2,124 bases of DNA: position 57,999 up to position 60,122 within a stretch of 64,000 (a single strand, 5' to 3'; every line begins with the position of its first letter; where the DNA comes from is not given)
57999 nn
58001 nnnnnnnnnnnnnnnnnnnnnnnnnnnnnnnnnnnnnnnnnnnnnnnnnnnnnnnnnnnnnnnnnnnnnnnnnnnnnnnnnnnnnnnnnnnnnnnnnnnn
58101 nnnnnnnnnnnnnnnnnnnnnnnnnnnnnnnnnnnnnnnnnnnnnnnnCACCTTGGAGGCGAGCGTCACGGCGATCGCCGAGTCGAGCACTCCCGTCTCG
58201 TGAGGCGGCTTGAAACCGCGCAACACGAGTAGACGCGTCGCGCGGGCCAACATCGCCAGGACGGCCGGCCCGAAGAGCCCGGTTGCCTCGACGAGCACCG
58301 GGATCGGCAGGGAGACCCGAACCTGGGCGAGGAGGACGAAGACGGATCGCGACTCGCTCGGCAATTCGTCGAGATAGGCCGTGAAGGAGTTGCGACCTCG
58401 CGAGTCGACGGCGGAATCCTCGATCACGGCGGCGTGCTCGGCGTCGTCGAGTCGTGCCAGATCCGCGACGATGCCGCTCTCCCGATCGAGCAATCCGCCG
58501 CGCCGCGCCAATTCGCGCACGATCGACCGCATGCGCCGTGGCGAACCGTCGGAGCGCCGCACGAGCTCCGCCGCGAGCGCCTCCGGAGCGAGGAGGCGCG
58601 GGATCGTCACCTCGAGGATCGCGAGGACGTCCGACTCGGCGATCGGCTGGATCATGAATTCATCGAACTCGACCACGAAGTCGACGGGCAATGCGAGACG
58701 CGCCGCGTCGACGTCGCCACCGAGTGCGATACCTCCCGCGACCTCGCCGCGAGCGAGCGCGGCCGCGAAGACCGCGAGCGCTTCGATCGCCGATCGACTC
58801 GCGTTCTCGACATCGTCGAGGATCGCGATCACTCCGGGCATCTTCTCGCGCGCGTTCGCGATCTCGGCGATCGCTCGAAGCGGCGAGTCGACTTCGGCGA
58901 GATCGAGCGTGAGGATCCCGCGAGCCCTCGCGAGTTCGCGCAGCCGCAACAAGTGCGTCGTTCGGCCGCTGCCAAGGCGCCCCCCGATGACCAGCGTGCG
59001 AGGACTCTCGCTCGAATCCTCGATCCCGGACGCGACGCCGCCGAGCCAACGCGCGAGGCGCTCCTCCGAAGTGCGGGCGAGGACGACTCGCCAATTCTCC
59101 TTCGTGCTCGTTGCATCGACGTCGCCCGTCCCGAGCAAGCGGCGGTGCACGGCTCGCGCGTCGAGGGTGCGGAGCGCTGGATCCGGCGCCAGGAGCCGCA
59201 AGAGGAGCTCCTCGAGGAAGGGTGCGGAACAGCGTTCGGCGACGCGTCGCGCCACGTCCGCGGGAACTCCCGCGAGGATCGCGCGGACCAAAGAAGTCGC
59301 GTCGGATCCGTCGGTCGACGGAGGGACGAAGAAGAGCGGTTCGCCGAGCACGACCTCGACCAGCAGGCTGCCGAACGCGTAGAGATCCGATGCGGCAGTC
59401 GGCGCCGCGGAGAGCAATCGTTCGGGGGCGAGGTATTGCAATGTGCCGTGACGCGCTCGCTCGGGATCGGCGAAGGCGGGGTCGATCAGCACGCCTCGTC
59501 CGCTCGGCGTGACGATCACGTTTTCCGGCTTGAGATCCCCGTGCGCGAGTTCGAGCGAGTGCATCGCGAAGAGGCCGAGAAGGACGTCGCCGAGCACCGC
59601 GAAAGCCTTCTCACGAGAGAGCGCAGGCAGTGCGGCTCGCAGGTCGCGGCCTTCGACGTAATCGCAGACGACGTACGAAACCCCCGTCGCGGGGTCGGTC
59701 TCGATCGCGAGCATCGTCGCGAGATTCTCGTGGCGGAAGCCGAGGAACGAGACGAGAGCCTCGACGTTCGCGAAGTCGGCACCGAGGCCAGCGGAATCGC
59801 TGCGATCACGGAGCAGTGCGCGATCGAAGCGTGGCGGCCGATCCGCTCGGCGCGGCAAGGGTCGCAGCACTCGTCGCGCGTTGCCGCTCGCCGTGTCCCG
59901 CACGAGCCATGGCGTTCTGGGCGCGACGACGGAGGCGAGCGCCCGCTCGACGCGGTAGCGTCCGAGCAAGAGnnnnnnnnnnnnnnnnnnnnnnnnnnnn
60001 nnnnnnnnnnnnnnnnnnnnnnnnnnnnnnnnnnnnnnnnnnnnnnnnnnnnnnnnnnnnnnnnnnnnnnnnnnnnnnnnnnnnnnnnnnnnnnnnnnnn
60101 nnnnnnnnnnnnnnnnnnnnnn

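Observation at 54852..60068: Giant fusion of a Ser/Thr-kinase-like domain to a sigma-54 enhancer-binding module in one polypeptide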

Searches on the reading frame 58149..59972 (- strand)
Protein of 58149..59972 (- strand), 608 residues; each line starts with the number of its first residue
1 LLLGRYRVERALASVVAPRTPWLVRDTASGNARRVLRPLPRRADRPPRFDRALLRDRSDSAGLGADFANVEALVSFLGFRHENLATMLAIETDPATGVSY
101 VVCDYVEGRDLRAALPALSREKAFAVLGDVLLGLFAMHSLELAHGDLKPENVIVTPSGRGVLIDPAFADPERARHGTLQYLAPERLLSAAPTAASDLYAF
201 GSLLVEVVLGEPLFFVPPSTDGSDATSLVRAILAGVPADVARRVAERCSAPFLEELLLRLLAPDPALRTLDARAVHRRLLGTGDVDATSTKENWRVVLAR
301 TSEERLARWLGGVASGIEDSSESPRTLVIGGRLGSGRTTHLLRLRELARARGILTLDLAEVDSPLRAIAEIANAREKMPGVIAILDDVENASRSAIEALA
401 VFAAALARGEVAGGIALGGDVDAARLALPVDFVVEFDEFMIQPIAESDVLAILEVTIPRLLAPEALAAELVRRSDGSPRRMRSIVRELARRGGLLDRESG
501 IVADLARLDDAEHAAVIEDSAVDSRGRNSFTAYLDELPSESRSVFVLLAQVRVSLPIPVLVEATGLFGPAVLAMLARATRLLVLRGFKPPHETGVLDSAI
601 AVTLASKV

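Call 36: find_related_loci(query=A1, collection=genome_contigs, flank=9000)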
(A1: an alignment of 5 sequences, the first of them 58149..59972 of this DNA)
Query A1 (608 aa) in genome_contigs; peptide patterns used: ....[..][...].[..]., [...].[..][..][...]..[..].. (x = any residue, [..] = any of these).
599 stretches matched a pattern (row limit reached: there are more); 424 encode a relative of the query (tblastn E <= 1e-3); the best 80 are kept; 80 distinct loci.
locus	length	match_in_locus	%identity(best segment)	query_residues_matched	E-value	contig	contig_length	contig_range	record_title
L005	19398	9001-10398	33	2-508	2e-43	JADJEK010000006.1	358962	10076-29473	MAG: Planctomycetota bacterium isolate Aved_18-Q3-R54-62_MAXAC.457 tig00010111-10-3588810, whole genome shotgun sequence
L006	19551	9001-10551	32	5-572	9e-39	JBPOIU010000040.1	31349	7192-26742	MAG: Planctomycetota bacterium isolate MAG_700 c_000000592822, whole genome shotgun sequence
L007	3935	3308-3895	38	5-237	4e-27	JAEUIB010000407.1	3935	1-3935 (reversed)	MAG: Planctomycetota bacterium isolate new MAG-32 k141_1452439, whole genome shotgun sequence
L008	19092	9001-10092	31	63-388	1e-20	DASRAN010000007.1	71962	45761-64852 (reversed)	MAG TPA_asm: Patescibacteria group bacterium isolate SMAG_U11119 k141_716720, whole genome shotgun sequence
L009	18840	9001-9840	32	66-351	1e-19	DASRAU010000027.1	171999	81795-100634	MAG TPA_asm: Verrucomicrobiia bacterium isolate SMAG_U11126 k141_3157230, whole genome shotgun sequence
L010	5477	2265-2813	37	101-294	3e-17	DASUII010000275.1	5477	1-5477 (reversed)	MAG TPA_asm: Pseudonocardiaceae bacterium isolate SMAG_U1456 k141_1086012, whole genome shotgun sequence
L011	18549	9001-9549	37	101-294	1e-16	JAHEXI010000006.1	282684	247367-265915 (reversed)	MAG: Pseudonocardiales bacterium isolate nzgw100 NODE_18_length_282685_cov_22.893511, whole genome shotgun sequence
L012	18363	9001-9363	42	101-215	9e-16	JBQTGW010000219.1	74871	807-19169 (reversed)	MAG: Pseudonocardiales bacterium isolate SAR66 c_000000357166, whole genome shotgun sequence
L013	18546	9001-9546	34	90-268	1e-15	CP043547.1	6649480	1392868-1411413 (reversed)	Planctomycetales bacterium 10988 chromosome, complete genome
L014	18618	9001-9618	32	81-280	2e-15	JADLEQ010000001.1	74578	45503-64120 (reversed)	MAG: Polyangiaceae bacterium isolate SJ329 c_000000021987, whole genome shotgun sequence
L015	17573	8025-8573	36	97-279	5e-15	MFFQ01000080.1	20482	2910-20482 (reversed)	MAG: Candidatus Eisenbacteria bacterium RBG_16_71_46 RBG_16_scaffold_3748, whole genome shotgun sequence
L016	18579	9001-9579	33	81-268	1e-14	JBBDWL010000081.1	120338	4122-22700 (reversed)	MAG: Vicinamibacterales bacterium isolate LejiaD_66_45 Lejia_D_314_length_120338_cov_27, whole genome shotgun sequence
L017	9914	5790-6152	40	101-215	2e-14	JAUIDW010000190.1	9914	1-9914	MAG: bacterium isolate 8_bin.1 NODE_6237_length_9914_cov_1.434045, whole genome shotgun sequence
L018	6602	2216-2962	31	99-360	2e-14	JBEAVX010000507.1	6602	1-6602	MAG: Pseudomonadota bacterium isolate NASQAN2011_262_B_bin.21 scaffold_1023386, whole genome shotgun sequence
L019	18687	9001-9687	27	97-324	3e-14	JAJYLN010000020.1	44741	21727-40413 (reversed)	MAG: bacterium isolate DBS2-1.bin78 NODE_1351_length_44741_cov_5.975008, whole genome shotgun sequence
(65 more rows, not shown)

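Call 49: predict_structure(alignment_id=A2)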
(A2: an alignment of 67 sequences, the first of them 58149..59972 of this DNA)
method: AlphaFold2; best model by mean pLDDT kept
length: 608 residues; sequences in the alignment: 67
mean_pLDDT: 83.9   pTM: 0.82
mean pLDDT of the five models: 83.9, 82.6, 82.4, 82.3, 81.5
residues with pLDDT >= 90: 325; 70-90: 180; 50-70: 68; < 50: 35
segments of 3 or more residues with pLDDT < 50: 583-608
pLDDT, mean of each block of 10 residues (from residue 1): 92 84 96 93 54 51 64 86 94 89 97 97 96 92 94 98 82 79 93 96 97 89 86 93 96 95 95 92 56 60 76 79 88 89 91 91 85 83 95 94 92 94 94 88 92 87 96 92 92 92 94 83 59 75 83 81 85 72 40 31 27
secondary structure, 60 per line:
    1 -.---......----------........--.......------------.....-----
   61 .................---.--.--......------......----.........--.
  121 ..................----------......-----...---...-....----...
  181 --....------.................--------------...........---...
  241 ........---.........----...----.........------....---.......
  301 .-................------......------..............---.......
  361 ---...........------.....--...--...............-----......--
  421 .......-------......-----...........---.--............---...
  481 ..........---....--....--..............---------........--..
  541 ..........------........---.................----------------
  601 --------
elements in order: E6-11 E22-26 E32-38 H51-55 H61-76 E87-92 E99-104 H111-117 H120-138 E152-154 E160-162 H170-173 H183-186 H193-209 H224-234 H238-248 H252-260 H272-280 H287-290 H294-301 H303-318 E325-330 H337-350 E354-357 H364-374 E381-385 H393-407 E413-418 H421-427 E435-440 H446-456 H463-474 H478-490 E494-497 E500-503 H506-519 H529-536 H539-550 H557-564 H568-584

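Call 51: fold_search(model_id=the predicted structure, library=pdb)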
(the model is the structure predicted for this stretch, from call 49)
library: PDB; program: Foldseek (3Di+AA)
matches with E <= 10: 1973; with E <= 0.001: 1870
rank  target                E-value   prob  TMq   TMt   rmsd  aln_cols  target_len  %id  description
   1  4eqm_A                7.7e-13  1.00  0.35  0.74   4.3       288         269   22  Structural analysis of Staphylococcus aureus serine/threonine kinase PknB (released 2012-06-27)
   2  9ymt                  1.0e-12  1.00  0.37  0.77   6.3       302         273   21  Staphylococcus aureus serine/threonine kinase Stk1 with inhibitor GW779439X (released 2026-03-11)
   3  2fum_C                3.5e-12  1.00  0.35  0.78   6.1       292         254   22  Catalytic domain of protein kinase PknB from Mycobacterium tuberculosis in complex with mitoxantrone (released 2006-08-01)
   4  6i2p_A                3.7e-12  1.00  0.35  0.72   6.7       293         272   22  Crystal structure of the Mycobacterium tuberculosis PknB kinase domain (L33E mutant) in complex with its substrate Gar (released 2019-05-22)
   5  4x3f_B                4.5e-12  1.00  0.35  0.72   5.4       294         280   24  Crystal structure of the intracellular domain of the M. tuberculosis Ser/Thr kinase PknA (released 2015-01-21)
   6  4x3f_A                4.8e-12  1.00  0.36  0.74   3.8       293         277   24  Crystal structure of the intracellular domain of the M. tuberculosis Ser/Thr kinase PknA (released 2015-01-21)
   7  5u94                  6.1e-12  1.00  0.35  0.77   6.2       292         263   22  Crystal structure of the Mycobacterium tuberculosis PASTA kinase PknB in complex with the potential theraputic kinase in (released 2017-12-20)
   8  6i2p_B                7.4e-12  1.00  0.34  0.72   6.9       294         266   21  Crystal structure of the Mycobacterium tuberculosis PknB kinase domain (L33E mutant) in complex with its substrate Gar (released 2019-05-22)
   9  4x3f_C                7.8e-12  1.00  0.34  0.72   5.3       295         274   23  Crystal structure of the intracellular domain of the M. tuberculosis Ser/Thr kinase PknA (released 2015-01-21)
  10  3ori_A                1.2e-11  1.00  0.34  0.72   6.6       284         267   22  Mycobacterium tuberculosis PknB kinase domain L33D mutant (crystal form 1) (released 2010-12-15)
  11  3f69_A                1.3e-11  1.00  0.34  0.73   6.5       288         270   21  Crystal structure of the Mycobacterium tuberculosis PknB mutant kinase domain in complex with KT5720 (released 2008-12-02)
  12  2fum_D                1.5e-11  1.00  0.35  0.78   6.0       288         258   22  Catalytic domain of protein kinase PknB from Mycobacterium tuberculosis in complex with mitoxantrone (released 2006-08-01)
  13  6b2p                  1.6e-11  1.00  0.34  0.76   6.1       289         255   22  Dual Inhibition of the Essential Protein Kinases A and B in Mycobacterium tuberculosis (released 2018-02-14)
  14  4ka3_A                1.6e-11  1.00  0.33  0.55   8.5       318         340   21  Structure of MAP kinase in complex with a docking peptide (released 2013-06-26)
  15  3oro                  2.2e-11  1.00  0.34  0.72   6.6       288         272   22  Mycobacterium tuberculosis PknB kinase domain L33D mutant (crystal form 4) (released 2010-12-15)
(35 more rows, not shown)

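Call 93: search_protein_representatives(protein=window:58149-59972:-)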
Query: 608 residues. Proteins with E-value up to 0.001 (for the whole library): 118546; up to 1e-10: 2988; up to 1e-30: 9. The best 150 are listed.
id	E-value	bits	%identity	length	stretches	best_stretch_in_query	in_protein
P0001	0.0e+00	1078.6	100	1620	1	87-608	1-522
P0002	5.7e-69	249.5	38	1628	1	71-601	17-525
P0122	3.9e-66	240.1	41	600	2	66-596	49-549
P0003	2.4e-49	184.7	37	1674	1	41-605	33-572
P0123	3.9e-40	154.3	40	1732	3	74-367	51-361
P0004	7.7e-36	140.1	38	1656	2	71-584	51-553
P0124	3.2e-34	134.8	30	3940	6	99-273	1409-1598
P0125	3.3e-34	134.7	31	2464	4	89-208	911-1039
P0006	5.6e-33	130.7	36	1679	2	76-573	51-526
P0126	5.3e-30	120.8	29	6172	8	76-217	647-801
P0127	1.6e-27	112.7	36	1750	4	79-285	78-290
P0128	1.1e-26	110.0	33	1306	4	124-247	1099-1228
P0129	1.5e-26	109.5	33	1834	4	98-211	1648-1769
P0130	6.8e-26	107.3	30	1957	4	80-211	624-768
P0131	2.5e-25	105.4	34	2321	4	101-270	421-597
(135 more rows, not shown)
